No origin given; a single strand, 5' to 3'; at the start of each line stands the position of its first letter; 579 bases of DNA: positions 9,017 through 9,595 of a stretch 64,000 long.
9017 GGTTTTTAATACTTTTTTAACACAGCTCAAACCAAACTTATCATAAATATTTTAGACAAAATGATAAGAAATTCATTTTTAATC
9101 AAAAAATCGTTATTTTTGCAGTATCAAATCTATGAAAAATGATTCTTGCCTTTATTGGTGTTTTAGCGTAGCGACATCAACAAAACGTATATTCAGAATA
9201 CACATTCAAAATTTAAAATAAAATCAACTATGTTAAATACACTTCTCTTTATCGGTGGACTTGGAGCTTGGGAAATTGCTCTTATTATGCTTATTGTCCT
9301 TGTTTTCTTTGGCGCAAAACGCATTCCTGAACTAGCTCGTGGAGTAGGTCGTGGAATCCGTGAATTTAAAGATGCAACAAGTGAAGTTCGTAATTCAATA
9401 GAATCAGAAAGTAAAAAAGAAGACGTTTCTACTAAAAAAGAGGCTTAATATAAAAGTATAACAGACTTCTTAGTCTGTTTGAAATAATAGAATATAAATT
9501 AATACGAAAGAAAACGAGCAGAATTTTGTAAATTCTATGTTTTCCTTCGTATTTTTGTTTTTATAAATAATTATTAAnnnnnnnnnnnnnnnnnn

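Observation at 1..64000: Window-wide pattern: at least nine conserved genes are interrupted, mostly by one-base indels in homopolymers plus two C-to-T stops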

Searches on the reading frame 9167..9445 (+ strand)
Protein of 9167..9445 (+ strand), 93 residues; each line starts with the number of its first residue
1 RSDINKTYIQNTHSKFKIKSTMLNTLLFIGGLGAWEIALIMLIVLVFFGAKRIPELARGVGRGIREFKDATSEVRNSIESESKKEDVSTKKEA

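Call 6: search_protein_families(library=pfam, proteins=[window:9167-9445:+], max_evalue=0.01)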
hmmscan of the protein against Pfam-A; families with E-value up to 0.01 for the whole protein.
window:9167-9445:+ (93 aa): 1 family
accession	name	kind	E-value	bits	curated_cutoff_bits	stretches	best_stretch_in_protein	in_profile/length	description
PF02416.21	TatA_B_E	-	4.4e-19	67.9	21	1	32-82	1-51/53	mttA/Hcf106 family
